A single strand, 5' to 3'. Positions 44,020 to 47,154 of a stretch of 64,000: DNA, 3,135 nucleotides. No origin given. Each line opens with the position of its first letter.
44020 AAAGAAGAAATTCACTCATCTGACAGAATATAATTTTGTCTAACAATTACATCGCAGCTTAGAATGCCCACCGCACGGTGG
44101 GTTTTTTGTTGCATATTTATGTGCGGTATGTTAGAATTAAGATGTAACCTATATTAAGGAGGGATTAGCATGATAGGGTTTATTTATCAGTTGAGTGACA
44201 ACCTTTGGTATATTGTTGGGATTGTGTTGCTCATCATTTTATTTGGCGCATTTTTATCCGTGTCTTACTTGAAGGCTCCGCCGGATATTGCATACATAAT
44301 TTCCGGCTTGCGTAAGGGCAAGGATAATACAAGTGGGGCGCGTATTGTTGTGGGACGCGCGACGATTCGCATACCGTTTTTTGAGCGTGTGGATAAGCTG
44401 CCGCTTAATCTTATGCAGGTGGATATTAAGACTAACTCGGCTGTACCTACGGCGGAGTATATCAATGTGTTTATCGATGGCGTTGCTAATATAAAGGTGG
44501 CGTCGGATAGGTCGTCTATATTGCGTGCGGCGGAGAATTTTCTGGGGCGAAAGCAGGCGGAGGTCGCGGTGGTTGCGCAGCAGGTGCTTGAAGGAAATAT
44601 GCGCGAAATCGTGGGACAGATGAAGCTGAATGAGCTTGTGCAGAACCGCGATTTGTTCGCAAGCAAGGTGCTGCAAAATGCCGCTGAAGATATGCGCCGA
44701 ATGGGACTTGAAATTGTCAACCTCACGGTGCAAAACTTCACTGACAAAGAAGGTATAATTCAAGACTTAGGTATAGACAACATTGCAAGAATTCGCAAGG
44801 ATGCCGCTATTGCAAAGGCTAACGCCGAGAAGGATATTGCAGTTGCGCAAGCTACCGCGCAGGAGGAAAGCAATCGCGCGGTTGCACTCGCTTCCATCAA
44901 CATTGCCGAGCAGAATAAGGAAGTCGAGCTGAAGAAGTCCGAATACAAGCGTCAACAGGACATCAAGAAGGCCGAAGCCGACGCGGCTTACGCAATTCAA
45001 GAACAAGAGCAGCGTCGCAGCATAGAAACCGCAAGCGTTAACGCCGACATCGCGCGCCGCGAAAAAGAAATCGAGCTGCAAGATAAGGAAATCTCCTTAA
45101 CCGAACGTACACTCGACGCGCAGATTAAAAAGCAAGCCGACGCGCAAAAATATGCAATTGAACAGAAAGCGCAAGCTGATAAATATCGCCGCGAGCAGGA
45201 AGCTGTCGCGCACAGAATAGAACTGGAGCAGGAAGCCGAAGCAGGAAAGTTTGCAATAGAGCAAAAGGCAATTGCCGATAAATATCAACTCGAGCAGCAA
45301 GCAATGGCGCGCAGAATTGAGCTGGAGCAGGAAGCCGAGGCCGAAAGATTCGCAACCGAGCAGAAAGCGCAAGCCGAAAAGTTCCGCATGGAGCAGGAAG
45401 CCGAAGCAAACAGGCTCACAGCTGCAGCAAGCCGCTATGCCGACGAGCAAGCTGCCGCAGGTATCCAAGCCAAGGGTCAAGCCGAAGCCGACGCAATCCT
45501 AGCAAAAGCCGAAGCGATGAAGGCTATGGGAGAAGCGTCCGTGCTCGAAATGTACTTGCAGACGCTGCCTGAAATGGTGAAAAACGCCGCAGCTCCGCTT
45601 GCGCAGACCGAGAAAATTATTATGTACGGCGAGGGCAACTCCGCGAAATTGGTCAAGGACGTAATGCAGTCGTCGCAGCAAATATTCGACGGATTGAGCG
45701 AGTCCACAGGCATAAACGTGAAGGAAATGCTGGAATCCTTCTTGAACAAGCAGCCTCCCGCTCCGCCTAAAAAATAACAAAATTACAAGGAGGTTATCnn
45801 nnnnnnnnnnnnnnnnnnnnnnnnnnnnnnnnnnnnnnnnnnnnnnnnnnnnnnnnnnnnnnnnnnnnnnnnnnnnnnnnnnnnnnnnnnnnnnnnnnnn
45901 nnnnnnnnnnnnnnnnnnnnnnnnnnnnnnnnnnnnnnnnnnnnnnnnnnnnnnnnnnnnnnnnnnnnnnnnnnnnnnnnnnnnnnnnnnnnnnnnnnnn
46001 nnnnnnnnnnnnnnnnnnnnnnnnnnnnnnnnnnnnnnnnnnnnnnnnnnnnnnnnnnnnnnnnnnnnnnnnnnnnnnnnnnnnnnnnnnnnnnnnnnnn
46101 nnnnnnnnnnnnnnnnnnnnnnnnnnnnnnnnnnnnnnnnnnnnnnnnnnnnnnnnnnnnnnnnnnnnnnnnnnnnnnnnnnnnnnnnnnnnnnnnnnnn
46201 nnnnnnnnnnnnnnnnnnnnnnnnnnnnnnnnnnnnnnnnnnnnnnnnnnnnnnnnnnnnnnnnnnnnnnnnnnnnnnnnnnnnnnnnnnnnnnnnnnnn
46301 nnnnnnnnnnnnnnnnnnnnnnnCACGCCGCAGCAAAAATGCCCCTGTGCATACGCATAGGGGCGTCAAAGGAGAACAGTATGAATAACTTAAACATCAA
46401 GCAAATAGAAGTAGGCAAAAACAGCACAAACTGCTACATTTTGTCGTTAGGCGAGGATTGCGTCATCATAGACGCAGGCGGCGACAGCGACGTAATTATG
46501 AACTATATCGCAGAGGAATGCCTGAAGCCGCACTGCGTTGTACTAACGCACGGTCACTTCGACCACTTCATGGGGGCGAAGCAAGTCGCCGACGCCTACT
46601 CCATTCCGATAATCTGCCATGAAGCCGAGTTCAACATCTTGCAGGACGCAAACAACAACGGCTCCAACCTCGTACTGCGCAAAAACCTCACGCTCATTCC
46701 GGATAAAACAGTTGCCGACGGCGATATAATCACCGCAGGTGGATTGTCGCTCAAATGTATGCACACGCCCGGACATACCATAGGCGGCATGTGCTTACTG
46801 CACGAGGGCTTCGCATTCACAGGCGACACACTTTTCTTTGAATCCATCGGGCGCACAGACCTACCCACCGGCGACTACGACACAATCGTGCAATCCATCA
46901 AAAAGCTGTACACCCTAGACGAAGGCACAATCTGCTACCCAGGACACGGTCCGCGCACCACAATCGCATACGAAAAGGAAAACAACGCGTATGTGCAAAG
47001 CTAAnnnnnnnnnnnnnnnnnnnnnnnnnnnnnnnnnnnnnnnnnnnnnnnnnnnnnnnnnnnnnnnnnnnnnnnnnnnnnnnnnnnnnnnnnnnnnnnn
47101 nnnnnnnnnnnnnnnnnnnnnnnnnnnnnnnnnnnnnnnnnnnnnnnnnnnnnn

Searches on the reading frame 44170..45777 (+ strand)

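Call 49: search_protein_families(library=pfam, proteins=[window:44170-45777:+], max_evalue=0.000001)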
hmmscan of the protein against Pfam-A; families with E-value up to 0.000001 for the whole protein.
window:44170-45777:+ (535 aa): 1 family
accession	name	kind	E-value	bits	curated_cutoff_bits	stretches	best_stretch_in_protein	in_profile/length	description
PF01145.31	Band_7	-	1.2e-22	81.2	23.6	1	65-221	26-176/176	SPFH domain / Band 7 family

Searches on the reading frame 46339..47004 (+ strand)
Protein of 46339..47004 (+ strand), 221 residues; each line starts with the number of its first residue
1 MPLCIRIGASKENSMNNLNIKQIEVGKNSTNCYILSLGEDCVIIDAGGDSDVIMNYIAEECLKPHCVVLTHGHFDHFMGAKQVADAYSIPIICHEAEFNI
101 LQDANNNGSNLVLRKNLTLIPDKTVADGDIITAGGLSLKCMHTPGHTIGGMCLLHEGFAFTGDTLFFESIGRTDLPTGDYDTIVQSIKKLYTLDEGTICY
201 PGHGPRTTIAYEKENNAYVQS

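Call 49: search_protein_families(library=pfam, proteins=[window:46339-47004:+], max_evalue=0.000001)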
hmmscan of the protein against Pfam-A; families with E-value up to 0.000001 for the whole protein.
window:46339-47004:+ (221 aa): 1 family
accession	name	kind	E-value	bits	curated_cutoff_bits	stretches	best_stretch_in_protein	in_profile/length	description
PF00753.33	Lactamase_B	-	7.2e-29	101.6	22.7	1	27-203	3-196/196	Metallo-beta-lactamase superfamily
